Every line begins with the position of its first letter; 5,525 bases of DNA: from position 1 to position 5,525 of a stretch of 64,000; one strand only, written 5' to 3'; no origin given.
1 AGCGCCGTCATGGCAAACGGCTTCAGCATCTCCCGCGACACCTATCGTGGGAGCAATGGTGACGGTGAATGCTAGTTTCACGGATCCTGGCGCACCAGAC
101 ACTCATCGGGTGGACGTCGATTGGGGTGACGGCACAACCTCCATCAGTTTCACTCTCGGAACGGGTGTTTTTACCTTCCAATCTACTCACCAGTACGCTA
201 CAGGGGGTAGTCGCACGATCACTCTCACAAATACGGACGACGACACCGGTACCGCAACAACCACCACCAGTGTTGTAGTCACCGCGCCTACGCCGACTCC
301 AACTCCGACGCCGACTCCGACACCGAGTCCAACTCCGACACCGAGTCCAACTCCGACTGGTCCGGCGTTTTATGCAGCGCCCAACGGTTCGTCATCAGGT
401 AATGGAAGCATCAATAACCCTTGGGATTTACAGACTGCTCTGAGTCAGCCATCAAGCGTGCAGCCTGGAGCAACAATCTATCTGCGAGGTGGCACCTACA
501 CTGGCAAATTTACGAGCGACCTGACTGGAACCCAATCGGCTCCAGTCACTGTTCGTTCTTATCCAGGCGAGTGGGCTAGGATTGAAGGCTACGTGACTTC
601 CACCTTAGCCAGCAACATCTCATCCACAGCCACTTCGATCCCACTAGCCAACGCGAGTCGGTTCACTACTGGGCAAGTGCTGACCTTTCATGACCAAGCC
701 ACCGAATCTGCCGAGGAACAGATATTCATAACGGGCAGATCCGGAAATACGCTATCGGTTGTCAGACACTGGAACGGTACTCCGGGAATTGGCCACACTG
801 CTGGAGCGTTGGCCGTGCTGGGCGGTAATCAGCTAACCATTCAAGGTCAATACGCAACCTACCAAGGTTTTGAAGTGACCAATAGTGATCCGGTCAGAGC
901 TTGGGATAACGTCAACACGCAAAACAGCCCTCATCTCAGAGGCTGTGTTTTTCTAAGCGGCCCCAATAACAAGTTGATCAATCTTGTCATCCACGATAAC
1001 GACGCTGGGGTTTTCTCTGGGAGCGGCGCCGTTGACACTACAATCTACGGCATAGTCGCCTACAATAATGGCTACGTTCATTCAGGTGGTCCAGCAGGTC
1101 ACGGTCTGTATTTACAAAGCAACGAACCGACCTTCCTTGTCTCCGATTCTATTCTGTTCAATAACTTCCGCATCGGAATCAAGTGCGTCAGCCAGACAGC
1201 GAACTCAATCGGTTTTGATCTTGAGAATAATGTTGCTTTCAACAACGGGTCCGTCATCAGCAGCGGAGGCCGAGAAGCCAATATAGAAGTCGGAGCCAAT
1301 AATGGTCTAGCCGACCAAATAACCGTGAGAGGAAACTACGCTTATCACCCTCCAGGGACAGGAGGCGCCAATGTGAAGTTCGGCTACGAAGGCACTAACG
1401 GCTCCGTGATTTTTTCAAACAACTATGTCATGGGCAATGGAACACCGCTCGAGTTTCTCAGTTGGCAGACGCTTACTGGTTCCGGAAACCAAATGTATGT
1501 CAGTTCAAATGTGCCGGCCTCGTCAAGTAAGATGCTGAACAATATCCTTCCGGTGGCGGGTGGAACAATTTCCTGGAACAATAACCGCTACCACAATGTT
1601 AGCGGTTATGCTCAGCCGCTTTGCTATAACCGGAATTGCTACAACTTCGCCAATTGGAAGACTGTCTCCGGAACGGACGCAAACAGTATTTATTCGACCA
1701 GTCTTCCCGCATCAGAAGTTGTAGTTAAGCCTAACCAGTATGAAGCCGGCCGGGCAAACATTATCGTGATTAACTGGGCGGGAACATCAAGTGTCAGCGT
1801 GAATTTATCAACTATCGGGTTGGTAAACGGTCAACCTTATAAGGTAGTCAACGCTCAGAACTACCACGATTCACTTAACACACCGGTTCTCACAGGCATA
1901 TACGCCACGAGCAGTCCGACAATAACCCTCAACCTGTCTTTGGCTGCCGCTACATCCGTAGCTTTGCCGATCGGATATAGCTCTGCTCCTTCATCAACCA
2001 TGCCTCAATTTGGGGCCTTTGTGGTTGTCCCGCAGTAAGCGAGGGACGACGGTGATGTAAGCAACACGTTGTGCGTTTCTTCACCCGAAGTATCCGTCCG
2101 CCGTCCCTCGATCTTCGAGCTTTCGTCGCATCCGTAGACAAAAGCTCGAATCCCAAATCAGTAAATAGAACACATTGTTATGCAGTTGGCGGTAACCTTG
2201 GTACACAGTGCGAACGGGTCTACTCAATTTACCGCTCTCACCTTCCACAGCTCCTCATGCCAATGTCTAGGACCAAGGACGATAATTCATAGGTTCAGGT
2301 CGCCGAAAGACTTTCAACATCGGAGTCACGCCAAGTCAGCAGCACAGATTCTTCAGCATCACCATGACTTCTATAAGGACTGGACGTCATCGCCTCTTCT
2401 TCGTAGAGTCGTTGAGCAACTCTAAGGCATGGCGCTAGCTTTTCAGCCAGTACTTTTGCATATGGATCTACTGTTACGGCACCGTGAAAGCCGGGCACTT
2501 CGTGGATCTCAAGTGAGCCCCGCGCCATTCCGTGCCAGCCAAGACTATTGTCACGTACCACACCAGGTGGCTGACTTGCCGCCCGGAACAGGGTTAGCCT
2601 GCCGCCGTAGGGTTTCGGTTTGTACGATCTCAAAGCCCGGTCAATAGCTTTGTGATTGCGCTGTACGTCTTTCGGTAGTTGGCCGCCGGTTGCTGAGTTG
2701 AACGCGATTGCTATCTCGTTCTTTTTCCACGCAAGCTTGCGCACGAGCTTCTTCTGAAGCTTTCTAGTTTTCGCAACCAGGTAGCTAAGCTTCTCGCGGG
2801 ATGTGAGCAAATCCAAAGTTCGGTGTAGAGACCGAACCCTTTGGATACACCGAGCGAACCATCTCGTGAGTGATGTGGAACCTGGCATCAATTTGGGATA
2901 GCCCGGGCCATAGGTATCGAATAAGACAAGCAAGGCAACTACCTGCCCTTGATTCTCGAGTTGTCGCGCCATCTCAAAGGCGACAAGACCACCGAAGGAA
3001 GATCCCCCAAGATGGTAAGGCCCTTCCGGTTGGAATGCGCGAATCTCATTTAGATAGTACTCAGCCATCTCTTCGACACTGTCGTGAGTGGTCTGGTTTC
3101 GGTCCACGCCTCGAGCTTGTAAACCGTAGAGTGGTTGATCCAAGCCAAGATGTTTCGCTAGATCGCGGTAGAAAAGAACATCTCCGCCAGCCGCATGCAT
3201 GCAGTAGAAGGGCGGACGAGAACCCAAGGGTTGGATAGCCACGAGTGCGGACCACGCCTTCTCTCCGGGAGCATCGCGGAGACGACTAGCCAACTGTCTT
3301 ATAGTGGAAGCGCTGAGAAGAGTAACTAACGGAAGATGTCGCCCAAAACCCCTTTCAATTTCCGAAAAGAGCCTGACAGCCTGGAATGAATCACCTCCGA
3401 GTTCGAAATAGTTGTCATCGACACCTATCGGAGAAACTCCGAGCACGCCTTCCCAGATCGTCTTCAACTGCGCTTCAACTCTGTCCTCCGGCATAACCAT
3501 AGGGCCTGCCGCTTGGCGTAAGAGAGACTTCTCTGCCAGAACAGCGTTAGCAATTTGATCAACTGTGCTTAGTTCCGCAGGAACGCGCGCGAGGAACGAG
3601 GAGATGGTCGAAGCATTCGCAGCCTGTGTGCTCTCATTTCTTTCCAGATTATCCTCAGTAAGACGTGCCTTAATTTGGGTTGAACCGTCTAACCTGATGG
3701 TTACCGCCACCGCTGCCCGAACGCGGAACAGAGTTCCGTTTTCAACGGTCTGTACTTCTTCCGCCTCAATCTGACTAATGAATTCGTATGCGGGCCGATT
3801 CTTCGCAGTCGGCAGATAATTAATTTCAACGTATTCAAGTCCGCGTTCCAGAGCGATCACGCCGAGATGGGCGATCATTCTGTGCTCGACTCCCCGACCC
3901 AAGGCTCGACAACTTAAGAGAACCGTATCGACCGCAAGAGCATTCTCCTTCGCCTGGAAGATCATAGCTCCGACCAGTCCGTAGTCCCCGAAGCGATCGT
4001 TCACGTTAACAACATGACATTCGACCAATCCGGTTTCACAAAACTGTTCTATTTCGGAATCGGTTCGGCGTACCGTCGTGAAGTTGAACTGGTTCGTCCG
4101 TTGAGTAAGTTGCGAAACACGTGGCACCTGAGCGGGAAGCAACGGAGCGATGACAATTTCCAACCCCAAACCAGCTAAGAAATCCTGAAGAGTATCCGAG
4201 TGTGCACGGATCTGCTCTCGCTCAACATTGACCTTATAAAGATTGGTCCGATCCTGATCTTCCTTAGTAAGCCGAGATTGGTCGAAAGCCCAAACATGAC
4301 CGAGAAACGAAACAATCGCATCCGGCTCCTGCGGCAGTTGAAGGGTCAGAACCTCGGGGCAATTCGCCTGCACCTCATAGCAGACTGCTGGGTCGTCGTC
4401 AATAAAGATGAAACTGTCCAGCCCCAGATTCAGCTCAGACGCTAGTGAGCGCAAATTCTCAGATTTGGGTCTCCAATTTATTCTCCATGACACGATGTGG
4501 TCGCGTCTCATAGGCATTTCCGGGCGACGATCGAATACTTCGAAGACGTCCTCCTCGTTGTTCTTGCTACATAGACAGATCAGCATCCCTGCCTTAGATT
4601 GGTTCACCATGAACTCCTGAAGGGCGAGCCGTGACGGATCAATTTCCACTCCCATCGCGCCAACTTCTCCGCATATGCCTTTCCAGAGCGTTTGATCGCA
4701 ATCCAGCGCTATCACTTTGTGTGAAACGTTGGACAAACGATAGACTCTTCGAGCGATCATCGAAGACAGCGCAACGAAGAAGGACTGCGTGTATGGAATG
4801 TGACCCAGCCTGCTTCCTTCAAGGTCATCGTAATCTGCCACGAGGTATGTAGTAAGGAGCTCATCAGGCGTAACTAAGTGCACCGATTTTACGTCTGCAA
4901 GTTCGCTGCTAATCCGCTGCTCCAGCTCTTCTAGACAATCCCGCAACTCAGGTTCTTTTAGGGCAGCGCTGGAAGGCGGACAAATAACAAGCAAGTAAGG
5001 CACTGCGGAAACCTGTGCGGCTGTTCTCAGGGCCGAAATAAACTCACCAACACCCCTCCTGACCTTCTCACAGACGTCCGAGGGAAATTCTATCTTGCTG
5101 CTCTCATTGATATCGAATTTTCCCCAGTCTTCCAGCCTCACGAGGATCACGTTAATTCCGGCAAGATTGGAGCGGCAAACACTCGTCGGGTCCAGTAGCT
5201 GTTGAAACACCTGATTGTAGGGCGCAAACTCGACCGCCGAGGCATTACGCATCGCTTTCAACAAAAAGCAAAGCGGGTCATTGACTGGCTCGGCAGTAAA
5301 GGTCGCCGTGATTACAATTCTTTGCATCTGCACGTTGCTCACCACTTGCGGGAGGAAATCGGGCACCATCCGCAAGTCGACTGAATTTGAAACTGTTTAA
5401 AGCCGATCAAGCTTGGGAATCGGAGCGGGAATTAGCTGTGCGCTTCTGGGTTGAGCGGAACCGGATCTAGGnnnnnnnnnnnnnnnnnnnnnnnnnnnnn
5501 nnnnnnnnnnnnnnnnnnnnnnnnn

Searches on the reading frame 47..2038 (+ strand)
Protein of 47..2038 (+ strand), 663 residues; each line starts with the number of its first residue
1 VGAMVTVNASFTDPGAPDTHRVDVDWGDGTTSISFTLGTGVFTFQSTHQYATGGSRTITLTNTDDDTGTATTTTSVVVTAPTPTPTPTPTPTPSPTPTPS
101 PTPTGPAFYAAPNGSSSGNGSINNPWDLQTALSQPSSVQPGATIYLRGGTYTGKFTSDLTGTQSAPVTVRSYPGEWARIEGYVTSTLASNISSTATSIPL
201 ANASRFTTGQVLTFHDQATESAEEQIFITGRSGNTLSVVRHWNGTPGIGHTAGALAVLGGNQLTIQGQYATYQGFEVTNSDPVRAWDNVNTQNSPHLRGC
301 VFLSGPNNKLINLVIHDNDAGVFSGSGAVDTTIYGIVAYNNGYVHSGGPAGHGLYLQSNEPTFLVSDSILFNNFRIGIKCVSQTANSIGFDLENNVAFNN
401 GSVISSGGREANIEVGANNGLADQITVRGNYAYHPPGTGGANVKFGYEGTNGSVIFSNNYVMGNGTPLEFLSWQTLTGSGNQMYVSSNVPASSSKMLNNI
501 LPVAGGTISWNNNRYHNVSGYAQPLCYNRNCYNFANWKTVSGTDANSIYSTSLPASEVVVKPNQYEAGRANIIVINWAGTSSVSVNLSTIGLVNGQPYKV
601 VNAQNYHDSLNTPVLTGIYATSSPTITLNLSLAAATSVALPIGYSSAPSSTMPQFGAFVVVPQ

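Call 45: search_protein_families(library=pfam, proteins=[window:47-2038:+], max_evalue=0.001)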
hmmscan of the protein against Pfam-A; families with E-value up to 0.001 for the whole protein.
window:47-2038:+ (663 aa): 1 family
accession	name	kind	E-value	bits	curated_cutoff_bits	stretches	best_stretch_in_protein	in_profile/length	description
PF18911.6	PKD_4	-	0.00028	21.3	27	1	2-78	17-83/85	PKD domain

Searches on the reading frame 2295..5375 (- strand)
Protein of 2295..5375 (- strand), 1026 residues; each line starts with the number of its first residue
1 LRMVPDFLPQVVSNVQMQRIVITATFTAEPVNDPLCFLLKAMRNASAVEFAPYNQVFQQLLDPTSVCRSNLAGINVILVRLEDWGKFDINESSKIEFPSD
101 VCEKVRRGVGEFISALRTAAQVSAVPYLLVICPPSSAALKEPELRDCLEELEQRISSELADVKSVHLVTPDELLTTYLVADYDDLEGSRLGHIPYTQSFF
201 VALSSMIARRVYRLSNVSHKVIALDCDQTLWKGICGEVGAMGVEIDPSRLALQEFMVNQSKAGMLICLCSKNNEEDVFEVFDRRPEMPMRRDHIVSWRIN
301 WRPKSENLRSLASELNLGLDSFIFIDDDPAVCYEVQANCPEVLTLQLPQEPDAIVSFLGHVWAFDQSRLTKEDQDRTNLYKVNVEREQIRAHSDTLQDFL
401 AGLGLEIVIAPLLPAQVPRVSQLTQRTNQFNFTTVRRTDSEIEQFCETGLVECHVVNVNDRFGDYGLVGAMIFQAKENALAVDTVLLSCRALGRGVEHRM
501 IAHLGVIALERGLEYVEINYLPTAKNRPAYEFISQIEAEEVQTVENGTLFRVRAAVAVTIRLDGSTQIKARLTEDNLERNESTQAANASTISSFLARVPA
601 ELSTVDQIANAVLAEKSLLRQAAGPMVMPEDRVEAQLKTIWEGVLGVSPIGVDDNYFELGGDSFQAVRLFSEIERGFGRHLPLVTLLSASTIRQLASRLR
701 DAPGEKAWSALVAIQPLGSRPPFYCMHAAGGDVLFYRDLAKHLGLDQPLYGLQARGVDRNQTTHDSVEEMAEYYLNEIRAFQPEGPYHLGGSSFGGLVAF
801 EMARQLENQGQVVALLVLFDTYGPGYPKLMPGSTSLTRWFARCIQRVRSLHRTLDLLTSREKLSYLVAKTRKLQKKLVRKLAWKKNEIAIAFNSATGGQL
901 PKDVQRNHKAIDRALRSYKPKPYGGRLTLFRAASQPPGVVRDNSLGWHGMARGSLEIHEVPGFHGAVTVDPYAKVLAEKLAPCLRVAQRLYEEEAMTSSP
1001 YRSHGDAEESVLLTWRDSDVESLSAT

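Call 45: search_protein_families(library=pfam, proteins=[window:2295-5375:-], max_evalue=0.001)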
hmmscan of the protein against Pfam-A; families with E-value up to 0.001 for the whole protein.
window:2295-5375:- (1026 aa): 4 families
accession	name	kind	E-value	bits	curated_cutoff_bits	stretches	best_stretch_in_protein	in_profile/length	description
PF00975.26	Thioesterase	-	3.3e-28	99.9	26.4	1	722-824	2-105/226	Thioesterase domain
PF00550.31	PP-binding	-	6.8e-15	55.5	20.8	1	636-698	2-66/67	Phosphopantetheine attachment site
PF00561.26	Abhydrolase_1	-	0.00021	21.4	25.8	1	721-818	1-99/245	alpha/beta hydrolase fold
PF12697.13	Abhydrolase_6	-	0.00077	20.6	26.3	0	727-853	5-117/217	Alpha/beta hydrolase family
